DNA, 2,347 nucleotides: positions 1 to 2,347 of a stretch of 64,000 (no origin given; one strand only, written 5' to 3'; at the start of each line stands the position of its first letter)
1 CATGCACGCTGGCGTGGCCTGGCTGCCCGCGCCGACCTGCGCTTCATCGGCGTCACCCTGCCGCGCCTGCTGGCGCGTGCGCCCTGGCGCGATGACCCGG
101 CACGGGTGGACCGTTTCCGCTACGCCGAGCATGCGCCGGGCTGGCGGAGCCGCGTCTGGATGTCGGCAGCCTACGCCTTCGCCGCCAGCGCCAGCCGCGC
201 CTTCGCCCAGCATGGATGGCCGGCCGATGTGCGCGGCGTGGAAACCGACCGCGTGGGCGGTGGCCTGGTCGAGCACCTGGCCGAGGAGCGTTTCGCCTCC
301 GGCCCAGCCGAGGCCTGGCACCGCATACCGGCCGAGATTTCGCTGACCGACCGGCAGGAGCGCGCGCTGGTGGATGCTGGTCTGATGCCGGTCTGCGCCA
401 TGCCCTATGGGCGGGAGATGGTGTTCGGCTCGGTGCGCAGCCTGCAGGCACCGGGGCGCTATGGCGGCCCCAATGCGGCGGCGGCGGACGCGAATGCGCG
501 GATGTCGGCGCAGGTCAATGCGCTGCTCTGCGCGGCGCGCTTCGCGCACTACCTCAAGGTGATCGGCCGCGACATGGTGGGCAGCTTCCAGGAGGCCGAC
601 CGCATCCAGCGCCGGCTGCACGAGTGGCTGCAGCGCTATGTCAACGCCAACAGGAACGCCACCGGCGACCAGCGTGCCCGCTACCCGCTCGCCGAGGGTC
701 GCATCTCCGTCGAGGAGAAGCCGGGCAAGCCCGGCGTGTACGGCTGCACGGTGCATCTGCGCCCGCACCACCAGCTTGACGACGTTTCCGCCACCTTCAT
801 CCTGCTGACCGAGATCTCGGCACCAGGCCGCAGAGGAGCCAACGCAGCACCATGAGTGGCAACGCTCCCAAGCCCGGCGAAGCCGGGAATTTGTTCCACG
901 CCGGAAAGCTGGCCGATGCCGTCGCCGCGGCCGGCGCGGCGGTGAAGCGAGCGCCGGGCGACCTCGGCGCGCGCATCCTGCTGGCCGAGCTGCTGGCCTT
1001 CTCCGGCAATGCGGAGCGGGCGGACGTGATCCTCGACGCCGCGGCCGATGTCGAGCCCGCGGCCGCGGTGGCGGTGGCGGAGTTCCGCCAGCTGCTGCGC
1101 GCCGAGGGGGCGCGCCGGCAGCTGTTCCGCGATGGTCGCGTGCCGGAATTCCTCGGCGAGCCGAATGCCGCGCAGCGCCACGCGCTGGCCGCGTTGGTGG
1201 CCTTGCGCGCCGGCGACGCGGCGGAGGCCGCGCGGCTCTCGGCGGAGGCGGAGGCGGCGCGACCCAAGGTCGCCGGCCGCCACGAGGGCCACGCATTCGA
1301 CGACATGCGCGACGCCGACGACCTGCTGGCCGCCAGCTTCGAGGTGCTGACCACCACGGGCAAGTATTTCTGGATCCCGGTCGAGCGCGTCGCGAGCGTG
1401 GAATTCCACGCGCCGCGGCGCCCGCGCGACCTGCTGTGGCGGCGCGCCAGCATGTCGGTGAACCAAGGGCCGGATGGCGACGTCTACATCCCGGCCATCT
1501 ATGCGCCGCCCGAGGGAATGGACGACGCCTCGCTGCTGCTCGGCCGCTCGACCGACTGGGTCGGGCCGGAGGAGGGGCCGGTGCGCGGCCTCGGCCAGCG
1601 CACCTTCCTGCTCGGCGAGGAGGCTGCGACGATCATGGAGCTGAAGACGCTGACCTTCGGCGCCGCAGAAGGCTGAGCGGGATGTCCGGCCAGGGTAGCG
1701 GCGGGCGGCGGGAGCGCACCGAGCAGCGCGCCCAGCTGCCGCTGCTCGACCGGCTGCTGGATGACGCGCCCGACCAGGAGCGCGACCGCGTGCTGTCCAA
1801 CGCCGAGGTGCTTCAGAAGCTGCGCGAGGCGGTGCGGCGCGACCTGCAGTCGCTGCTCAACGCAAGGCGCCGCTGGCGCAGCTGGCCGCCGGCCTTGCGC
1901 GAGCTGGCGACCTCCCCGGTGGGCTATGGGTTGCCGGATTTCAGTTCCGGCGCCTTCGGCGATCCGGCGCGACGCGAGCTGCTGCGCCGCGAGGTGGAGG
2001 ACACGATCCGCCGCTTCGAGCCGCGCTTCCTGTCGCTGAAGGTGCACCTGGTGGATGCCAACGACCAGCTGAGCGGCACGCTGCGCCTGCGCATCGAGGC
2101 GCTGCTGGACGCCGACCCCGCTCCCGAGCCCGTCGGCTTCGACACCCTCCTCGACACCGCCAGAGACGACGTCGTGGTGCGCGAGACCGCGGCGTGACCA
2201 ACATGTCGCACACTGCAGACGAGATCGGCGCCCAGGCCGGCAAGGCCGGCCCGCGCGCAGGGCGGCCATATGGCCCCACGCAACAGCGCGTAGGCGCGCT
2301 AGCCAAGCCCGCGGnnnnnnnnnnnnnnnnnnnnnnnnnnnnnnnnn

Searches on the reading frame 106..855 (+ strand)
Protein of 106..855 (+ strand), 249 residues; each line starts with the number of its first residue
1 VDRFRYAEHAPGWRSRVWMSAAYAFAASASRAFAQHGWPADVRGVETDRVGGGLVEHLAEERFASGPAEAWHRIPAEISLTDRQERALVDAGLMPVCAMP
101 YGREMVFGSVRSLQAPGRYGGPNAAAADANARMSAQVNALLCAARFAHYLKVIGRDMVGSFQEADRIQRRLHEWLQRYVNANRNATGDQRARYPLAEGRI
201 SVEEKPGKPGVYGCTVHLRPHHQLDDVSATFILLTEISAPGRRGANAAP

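Call 40: search_protein_families(library=pfam, proteins=[window:106-855:+], max_evalue=0.001)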
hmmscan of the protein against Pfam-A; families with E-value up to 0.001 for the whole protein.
window:106-855:+ (249 aa): 2 families
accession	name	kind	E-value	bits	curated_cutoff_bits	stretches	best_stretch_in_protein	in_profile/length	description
PF18945.5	VipB_2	-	2.2e-39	134.6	27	1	127-237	2-112/112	EvpB/VC_A0108, tail sheath gpW/gp25-like domain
PF05943.17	VipB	-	8.9e-23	81.2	27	1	2-114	192-301/301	EvpB/VC_A0108, tail sheath N-terminal domain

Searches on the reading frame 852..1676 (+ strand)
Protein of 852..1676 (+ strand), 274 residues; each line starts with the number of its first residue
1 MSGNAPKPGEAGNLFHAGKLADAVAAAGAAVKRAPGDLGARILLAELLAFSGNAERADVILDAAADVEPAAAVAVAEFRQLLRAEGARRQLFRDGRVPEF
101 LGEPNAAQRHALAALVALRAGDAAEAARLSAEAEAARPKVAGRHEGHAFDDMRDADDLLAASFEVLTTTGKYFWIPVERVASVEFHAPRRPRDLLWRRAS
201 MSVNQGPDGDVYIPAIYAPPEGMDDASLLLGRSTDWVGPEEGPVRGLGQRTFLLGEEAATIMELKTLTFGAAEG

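Call 40: search_protein_families(library=pfam, proteins=[window:852-1676:+], max_evalue=0.001)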
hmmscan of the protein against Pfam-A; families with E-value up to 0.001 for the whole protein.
window:852-1676:+ (274 aa): 2 families
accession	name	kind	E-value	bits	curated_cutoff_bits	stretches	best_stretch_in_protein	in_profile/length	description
PF07024.18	ImpE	-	5.7e-39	133.4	25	1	146-267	1-121/122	ImpE protein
PF14559.12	TPR_19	-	6.5e-06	26.8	25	1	14-73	1-61/68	Tetratricopeptide repeat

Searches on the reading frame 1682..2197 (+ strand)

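Call 40: search_protein_families(library=pfam, proteins=[window:1682-2197:+], max_evalue=0.001)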
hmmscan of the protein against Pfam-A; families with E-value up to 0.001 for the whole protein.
window:1682-2197:+ (171 aa): 1 family
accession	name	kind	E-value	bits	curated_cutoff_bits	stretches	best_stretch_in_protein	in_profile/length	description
PF04965.19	GPW_gp25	-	1.6e-16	60.3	27.2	1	46-146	2-95/96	Baseplate wedge protein gp25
